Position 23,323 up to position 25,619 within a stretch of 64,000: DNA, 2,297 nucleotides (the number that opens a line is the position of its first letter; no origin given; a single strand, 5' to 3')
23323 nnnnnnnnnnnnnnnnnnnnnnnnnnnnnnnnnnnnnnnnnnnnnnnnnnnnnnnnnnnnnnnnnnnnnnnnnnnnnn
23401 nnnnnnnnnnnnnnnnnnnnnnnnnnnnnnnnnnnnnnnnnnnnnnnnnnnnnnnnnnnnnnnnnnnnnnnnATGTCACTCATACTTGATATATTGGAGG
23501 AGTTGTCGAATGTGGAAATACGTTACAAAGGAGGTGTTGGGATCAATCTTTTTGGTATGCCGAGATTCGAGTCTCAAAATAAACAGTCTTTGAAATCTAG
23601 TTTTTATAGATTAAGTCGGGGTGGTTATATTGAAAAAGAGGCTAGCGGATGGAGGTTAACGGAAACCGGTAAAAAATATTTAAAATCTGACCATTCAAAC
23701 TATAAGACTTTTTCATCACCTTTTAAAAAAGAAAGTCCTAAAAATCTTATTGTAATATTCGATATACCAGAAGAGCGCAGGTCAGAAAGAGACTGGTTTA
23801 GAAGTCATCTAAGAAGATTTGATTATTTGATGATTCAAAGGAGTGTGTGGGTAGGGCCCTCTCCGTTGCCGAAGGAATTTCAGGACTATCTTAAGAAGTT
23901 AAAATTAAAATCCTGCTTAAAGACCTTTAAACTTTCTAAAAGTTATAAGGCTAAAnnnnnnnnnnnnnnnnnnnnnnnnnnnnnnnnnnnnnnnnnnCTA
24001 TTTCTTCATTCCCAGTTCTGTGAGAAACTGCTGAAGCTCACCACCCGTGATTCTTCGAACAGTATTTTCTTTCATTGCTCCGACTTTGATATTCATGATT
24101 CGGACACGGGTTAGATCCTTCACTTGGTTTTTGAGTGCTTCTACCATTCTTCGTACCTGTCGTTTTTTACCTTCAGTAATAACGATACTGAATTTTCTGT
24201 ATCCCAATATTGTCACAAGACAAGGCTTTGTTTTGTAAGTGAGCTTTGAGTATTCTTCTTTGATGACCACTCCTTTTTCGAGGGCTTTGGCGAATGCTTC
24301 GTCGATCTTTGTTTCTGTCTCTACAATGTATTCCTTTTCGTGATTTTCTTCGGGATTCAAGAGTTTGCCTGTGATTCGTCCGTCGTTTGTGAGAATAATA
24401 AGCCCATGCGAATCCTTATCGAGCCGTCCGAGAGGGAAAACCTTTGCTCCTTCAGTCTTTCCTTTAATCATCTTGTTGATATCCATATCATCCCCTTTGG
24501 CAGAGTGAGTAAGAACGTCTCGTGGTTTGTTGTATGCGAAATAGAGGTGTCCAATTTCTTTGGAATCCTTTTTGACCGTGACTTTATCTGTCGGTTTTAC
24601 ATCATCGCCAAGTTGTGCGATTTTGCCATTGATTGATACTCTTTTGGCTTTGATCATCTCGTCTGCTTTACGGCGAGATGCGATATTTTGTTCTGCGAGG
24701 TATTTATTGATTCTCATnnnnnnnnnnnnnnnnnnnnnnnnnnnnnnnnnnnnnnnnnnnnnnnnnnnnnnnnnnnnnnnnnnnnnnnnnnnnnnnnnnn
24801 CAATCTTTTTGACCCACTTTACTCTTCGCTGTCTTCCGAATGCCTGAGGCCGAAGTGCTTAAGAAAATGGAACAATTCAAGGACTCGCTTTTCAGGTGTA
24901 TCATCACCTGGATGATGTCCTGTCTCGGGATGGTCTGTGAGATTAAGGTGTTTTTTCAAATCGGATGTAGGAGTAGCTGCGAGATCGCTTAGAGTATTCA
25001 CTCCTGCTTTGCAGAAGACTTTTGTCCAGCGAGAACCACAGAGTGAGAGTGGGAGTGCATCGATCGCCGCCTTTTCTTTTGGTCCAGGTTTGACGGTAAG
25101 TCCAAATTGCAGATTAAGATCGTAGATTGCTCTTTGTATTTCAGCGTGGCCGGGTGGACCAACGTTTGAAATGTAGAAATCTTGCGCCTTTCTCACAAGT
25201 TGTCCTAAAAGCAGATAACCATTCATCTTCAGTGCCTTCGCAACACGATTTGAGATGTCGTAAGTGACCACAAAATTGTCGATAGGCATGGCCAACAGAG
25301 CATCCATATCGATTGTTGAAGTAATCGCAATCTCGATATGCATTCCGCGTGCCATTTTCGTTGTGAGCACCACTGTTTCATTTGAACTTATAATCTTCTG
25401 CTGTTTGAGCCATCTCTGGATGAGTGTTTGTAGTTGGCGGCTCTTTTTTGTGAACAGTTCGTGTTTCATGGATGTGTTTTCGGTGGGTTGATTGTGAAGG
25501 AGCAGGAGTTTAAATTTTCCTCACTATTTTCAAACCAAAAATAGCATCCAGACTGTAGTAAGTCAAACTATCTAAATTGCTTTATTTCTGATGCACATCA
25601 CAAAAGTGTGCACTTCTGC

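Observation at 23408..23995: wHTH protein with a Cas2-like motif, bracketed by twin 42-44-bp perfect palindromes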

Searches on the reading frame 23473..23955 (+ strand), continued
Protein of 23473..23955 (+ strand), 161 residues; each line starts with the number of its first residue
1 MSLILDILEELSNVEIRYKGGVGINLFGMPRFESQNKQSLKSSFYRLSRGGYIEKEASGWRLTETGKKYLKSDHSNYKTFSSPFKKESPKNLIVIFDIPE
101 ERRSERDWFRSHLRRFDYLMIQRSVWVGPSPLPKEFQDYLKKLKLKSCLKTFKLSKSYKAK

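Call 29: fold_search(model_id=the predicted structure, library=pdb)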
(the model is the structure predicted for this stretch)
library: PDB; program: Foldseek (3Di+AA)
matches with E <= 10: 958; with E <= 0.001: 0
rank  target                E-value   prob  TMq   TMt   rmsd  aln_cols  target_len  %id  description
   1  3kfw                  3.6e-03  0.95  0.28  0.21   9.4       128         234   15  Uncharacterized protein Rv0674 from Mycobacterium tuberculosis (released 2009-12-01)
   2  8a39_AP1              1.0e-02  0.97  0.35  0.21   9.5       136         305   13  Crystal Structure of PaaX from Escherichia coli W (released 2023-07-05)
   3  5x12                  4.1e-02  0.72  0.34  0.31  18.6       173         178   16  Crystal structure of Bacillus subtilis PadR (released 2017-11-22)
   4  3l09_B                5.3e-02  0.80  0.37  0.25  10.2       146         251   16  Crystal structure of Putative transcriptional regulator (JANN_22DEC04_CONTIG27_REVISED_GENE3569) from Jannaschia sp. C (released 2010-01-12)
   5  7qz8_B                6.5e-02  0.92  0.27  0.40   6.4        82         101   20  Transcriptional regulator LmrR with bound daunomycin and with Trp-67 and Trp-96 replaced by the unnatural amino acid 5 (released 2022-11-23)
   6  5zyf_E                6.9e-02  0.97  0.29  0.53   3.8        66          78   23  Crystal structure of Streptococcus pyogenes type II-A Cas2 (released 2018-08-15)
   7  5dd8_A                7.3e-02  0.97  0.29  0.30   5.2        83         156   20  The Crystal structure of HucR mutant (HucR-E48Q) from Deinococcus radiodurans (released 2015-09-09)
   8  3ui3_B                7.3e-02  0.89  0.29  0.41   5.4        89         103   19  Structural and Biochemical Characterization of HP0315 from Helicobacter pylori as a VapD Protein with an Endoribonucle (released 2012-02-08)
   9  7oyk_DDD              8.4e-02  0.99  0.36  0.58   3.4        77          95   16  DNA-binding domain of CggR in complex with the DNA operator (released 2021-11-10)
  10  9qbd_A                8.4e-02  0.98  0.31  0.47   5.8        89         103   22  Crystal structure of Brachyspira hampsonii PadR with Leu88 replaced by 3-aminotyrosine (released 2026-03-11)
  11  5g4d                  8.4e-02  0.95  0.32  0.56   3.9        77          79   22  Crystal structure of the Cas2 in T.onnurineus (released 2016-07-27)
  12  3l09_D                8.9e-02  0.72  0.37  0.26  10.1       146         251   16  Crystal structure of Putative transcriptional regulator (JANN_22DEC04_CONTIG27_REVISED_GENE3569) from Jannaschia sp. C (released 2010-01-12)
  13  4qr0_A                9.5e-02  0.87  0.28  0.47   4.4        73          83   25  Crystal structure of Streptococcus pyogenes Cas2 at pH 5.6 (released 2014-11-26)
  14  3exc                  1.1e-01  0.96  0.29  0.54   3.6        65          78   20  Structure of the RNA'se SSO8090 from Sulfolobus solfataricus (released 2008-11-11)
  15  1xma_B                1.1e-01  0.77  0.26  0.38   6.0        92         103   23  Structure of a transcriptional regulator from Clostridium thermocellum Cth-833 (released 2004-12-14)
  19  3l09_A                1.2e-01  0.66  0.37  0.26   9.5       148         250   18  Crystal structure of Putative transcriptional regulator (JANN_22DEC04_CONTIG27_REVISED_GENE3569) from Jannaschia sp. C (released 2010-01-12)
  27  5zyf_D                1.5e-01  0.87  0.29  0.49   4.1        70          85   21  Crystal structure of Streptococcus pyogenes type II-A Cas2 (released 2018-08-15)
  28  5zyf_C                1.6e-01  0.92  0.30  0.52   3.7        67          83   21  Crystal structure of Streptococcus pyogenes type II-A Cas2 (released 2018-08-15)
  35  3l09_C                1.9e-01  0.54  0.36  0.25   9.7       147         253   16  Crystal structure of Putative transcriptional regulator (JANN_22DEC04_CONTIG27_REVISED_GENE3569) from Jannaschia sp. C (released 2010-01-12)
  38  5zyf_F                2.2e-01  0.77  0.27  0.48   4.4        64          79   22  Crystal structure of Streptococcus pyogenes type II-A Cas2 (released 2018-08-15)
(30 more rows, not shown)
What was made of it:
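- On PaaX (TIGR02277 equivalog): Fold matches to 8a39, 3l09 and 3kfw (call 29).
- On Cas2 (CRISPR adaptation): Structural matches to Cas2 entries 5zyf, 5g4d, 4qr0 and 3exc have probability 0.87-0.97 (call 29).
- The best structural neighbours are PaaX-family proteins 3kfw, 8a39 and 3l09, then Cas2 and VapD, with wHTH repressors for the N-terminal part (call 29).
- Tried and rejected: The fold search was needed (call 29).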

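Call 41: find_encoding_contigs(protein=P0002, flank=1500, max_places=3)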
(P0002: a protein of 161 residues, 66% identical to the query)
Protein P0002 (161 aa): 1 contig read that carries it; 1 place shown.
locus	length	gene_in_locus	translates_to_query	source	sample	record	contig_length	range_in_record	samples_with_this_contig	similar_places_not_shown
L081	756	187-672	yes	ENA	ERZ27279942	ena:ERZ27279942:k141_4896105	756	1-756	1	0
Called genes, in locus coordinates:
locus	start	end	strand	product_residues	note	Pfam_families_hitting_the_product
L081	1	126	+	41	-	?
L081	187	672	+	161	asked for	PF09827:CRISPR_Cas2 (weak), PF20803:PaaX_M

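Call 42: find_encoding_contigs(protein=P0003, flank=1500, max_places=3)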
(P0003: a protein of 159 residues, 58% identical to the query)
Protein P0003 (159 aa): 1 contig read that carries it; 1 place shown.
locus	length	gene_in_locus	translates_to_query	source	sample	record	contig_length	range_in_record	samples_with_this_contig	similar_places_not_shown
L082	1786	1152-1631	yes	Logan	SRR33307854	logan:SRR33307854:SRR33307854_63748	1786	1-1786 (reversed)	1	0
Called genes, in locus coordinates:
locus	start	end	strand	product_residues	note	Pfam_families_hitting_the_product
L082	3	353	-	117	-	?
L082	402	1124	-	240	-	PF01596:Methyltransf_3, PF13578:Methyltransf_24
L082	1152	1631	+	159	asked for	PF09827:CRISPR_Cas2 (faint), PF20803:PaaX_M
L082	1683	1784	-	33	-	?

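Call 43: find_encoding_contigs(protein=P0010, flank=3000, max_places=3)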
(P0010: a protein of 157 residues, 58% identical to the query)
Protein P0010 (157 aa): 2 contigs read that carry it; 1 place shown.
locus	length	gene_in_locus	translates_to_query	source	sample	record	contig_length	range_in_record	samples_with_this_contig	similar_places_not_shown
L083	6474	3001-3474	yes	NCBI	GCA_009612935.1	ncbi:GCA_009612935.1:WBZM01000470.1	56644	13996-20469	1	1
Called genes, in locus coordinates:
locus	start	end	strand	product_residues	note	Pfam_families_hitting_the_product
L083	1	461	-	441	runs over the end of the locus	PF00512:HisKA, PF02518:HATPase_c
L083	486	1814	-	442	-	PF13567:DUF4131, PF03772:Competence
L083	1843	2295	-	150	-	PF00075:RNase_H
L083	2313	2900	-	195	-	PF00293:NUDIX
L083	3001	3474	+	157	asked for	PF09827:CRISPR_Cas2 (faint), PF20803:PaaX_M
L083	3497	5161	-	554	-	PF01368:DHH, PF02272:DHHA1, PF17768:RecJ_OB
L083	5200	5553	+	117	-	PF11969:DcpS_C, PF01230:HIT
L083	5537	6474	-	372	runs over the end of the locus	PF00162:PGK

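Call 46: search_solved_structures(query=A1, max_evalue=1, show_alignments=2)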
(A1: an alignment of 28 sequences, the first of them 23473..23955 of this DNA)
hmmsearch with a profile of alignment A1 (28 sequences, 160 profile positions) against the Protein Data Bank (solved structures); distinct sequences matched with E-value up to 1: 9.
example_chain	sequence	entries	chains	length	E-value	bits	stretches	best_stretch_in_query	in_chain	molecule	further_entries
8hkx_S19E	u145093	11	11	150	0.012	18.7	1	13-85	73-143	30S ribosomal protein S19e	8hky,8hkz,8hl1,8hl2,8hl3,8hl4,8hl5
5xyi_T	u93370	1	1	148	0.025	17.6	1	19-73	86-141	Ribosomal protein S19e, putative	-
3exc_X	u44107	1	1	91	0.11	15.5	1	90-128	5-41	Uncharacterized protein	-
6jhz_A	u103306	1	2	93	0.15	15.1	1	91-125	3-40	CRISPR-associated endoribonuclease Cas2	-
8ia4_A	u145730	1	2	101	0.17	14.9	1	91-125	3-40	CRISPR-associated endoribonuclease Cas2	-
6qxf_K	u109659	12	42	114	0.53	13.3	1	91-125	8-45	CRISPR-associated endoribonuclease Cas2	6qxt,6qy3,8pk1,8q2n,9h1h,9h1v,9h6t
5zyf_A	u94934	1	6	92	0.64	13.1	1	90-125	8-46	CRISPR-associated endoribonuclease Cas2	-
2heo_A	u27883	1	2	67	0.81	12.7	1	13-56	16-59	Z-DNA binding protein 1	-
5xvn_E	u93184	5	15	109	0.86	12.7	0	90-125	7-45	CRISPR-associated endoribonuclease Cas2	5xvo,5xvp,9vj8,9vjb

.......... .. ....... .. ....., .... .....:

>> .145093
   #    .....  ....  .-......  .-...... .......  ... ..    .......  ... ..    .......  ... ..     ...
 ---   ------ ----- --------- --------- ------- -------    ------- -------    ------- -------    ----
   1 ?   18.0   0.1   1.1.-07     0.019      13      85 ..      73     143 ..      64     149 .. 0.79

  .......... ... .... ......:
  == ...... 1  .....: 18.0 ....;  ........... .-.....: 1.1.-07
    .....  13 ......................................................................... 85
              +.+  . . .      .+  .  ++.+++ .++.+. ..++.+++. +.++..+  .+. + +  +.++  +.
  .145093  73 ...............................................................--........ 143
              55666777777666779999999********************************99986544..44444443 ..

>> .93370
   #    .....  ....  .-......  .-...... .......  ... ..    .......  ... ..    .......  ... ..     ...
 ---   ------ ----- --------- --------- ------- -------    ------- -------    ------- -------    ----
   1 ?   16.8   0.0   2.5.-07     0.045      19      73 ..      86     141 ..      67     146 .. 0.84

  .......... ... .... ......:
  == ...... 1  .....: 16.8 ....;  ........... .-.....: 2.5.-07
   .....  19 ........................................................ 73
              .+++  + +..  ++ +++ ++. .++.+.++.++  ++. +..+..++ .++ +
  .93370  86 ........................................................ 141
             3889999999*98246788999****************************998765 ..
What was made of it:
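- Tried and rejected: It found only weak S19e (wHTH) and Cas2 hits and missed PaaX (call 46).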

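Call 49: search_protein_families(library=padloc, proteins=[window:23473-23955:+], max_evalue=1)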
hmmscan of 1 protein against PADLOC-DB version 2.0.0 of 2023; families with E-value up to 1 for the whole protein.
window:23473-23955:+ (161 aa): 15 families
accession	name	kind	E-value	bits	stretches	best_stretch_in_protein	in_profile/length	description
PDLC02068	Cas2_II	-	1.4e-05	22.8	1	91-144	23-79/137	-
PDLC01251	Cas2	-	1.5e-05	23.1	1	92-128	3-36/84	"CAS-I,CAS-II,CAS-III,CAS-IV,CAS-V,CAS-VI; acquisition_2"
PDLC00935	Cas2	-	1.9e-05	23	1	92-128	3-40/96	CRISPR-associated endonuclease Cas2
PDLC01649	Cas2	-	3.3e-05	22.1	1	92-144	3-51/70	"CAS-I,CAS-II,CAS-III,CAS-IV,CAS-V,CAS-VI; acquisition_2"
PDLC01525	Cas2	-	0.0002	20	1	92-130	3-39/90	"CAS-I,CAS-II,CAS-III,CAS-IV,CAS-V,CAS-VI; acquisition_2"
PDLC02072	Cas2_II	-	0.00038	18.6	1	92-127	8-46/72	-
PDLC01591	Cas2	-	0.0018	16.7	1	92-127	3-41/101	"CAS-I,CAS-II,CAS-III,CAS-IV,CAS-V,CAS-VI; acquisition_2"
PDLC05067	PDC-S69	-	0.0022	15.7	1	36-68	15-47/289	-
PDLC02073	Cas2_II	-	0.006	15.1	1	92-127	8-46/49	-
PDLC01748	Cas2_IIIa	-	0.0068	15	1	92-126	3-34/88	-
PDLC04796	PDC-S02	-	0.0096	12.9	1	33-112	169-239/390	-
PDLC01459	Cas2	-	0.011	14.2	1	92-126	8-45/105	"CAS-I,CAS-II,CAS-III,CAS-IV,CAS-V,CAS-VI; acquisition_2"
PDLC02069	Cas2_II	-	0.013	13.9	1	92-129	3-43/130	-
PDLC02930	NDT_II-A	-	0.013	13.1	1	34-76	213-255/272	-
PDLC03922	MkoB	-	0.055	10.7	1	38-74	57-95/610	-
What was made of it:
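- On Cas2 (CRISPR adaptation): PADLOC Cas2 models reach E about 1e-5 (call 49).
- Tried and rejected: The family is not a catalogued defence component (call 49).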

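Call 68: find_related_loci(query=A1, collection=viral_contigs, flank=3000)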
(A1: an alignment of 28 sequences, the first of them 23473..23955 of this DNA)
Query A1 (161 aa) in viral_contigs; peptide patterns used: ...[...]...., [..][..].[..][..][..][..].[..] (x = any residue, [..] = any of these).
63 stretches matched a pattern, but none encodes a relative of the query by tblastn (E <= 1e-3).
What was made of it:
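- On Transposon or integron-like mobile gene cassette: No viral copies were found (call 68).
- No relatives occur in 2.9 million viral contigs (call 68).
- Tried and rejected: No relatives (call 68).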

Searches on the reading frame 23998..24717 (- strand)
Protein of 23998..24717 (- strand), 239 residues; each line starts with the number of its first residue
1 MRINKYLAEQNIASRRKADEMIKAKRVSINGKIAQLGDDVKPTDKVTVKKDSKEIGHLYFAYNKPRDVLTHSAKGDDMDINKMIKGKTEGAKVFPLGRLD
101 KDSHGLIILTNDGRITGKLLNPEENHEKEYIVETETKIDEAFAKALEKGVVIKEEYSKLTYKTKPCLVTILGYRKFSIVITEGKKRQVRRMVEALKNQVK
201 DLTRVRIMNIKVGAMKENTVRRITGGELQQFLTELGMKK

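Call 48: search_protein_families(library=pfam, proteins=[window:23998-24717:-], max_evalue=0.001)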
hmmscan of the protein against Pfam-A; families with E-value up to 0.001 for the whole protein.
window:23998-24717:- (239 aa): 2 families
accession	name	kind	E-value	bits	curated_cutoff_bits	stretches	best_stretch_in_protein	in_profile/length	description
PF00849.27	PseudoU_synth_2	-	9.8e-19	68.5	26.8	1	59-194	2-152/152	RNA pseudouridylate synthase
PF01479.30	S4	-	9e-11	41.8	22.8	1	1-46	1-48/48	S4 domain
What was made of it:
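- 23998..24717 (-): Context: convergent S4 plus pseudouridine synthase gene (RsuA/RluB type). It shares the downstream palindrome as a likely terminator. Call 48 (PF00849, E 1e-18; PF01479, E 9e-11).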

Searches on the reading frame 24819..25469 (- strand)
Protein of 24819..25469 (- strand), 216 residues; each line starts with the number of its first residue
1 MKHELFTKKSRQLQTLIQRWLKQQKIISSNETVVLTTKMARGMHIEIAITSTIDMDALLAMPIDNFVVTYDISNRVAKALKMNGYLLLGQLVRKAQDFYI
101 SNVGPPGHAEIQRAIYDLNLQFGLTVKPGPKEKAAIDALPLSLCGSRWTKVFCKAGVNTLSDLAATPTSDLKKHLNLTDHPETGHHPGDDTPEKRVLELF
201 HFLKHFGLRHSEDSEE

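Call 48: search_protein_families(library=pfam, proteins=[window:24819-25469:-], max_evalue=0.001)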
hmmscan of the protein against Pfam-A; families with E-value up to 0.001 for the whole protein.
window:24819-25469:- (216 aa): 1 family
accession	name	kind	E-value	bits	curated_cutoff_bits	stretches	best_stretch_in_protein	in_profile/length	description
PF03118.21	RNA_pol_A_CTD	-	6.1e-06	26.3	23.8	0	133-177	12-53/67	Bacterial RNA polymerase, alpha chain C terminal domain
